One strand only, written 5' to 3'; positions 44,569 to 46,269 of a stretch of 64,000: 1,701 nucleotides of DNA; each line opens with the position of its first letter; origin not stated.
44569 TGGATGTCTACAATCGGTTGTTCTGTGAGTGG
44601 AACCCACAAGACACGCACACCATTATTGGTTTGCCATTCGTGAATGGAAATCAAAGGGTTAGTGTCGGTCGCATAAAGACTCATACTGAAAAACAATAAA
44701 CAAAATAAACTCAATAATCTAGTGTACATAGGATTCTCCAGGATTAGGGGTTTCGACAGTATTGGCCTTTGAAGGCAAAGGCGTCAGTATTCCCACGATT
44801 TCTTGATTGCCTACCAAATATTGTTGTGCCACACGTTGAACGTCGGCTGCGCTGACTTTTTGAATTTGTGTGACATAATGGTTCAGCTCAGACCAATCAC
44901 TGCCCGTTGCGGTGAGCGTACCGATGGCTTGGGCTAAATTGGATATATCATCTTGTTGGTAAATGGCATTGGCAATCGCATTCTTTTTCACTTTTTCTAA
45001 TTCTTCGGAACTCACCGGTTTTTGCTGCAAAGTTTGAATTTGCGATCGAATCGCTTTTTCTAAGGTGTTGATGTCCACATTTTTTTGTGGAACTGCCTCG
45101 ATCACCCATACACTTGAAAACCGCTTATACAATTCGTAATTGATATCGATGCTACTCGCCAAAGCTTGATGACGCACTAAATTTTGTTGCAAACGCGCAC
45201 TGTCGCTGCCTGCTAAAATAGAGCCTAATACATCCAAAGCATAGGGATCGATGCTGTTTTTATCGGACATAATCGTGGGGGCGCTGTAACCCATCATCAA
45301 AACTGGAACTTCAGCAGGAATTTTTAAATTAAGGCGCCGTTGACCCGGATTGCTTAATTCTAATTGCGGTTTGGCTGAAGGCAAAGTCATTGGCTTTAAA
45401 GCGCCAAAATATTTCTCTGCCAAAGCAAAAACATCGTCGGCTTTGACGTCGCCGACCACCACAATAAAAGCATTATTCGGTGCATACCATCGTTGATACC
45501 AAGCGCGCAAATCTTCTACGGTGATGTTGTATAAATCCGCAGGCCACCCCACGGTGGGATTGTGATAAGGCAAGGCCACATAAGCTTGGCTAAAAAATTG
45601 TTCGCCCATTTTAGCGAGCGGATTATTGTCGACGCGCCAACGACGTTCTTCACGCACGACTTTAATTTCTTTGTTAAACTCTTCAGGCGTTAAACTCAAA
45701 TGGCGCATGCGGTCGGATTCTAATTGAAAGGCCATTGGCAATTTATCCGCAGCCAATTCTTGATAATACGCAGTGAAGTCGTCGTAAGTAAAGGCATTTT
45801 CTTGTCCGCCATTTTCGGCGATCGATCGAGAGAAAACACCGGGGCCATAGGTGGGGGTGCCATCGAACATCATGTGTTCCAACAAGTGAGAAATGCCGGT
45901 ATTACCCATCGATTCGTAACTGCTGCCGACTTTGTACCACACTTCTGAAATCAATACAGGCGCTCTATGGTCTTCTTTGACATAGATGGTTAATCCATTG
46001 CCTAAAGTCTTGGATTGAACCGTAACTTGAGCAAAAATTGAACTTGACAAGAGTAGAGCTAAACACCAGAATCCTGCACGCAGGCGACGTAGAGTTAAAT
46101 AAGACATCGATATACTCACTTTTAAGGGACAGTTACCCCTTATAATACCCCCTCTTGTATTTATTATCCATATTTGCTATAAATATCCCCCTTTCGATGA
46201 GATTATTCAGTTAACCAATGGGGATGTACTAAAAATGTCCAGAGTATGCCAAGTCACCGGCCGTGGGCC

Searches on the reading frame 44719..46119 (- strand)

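Call 56: search_protein_families(library=pfam, proteins=[window:44719-46119:-], max_evalue=0.00001)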
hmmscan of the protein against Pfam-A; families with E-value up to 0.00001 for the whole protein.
window:44719-46119:- (466 aa): 2 families
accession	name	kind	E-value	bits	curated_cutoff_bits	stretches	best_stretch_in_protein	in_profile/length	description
PF05193.26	Peptidase_M16_C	-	3.3e-31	109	23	1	198-380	1-180/181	Peptidase M16 inactive domain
PF00675.25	Peptidase_M16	-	9.8e-24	84.4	22.3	1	48-188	5-144/149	Insulinase (Peptidase family M16)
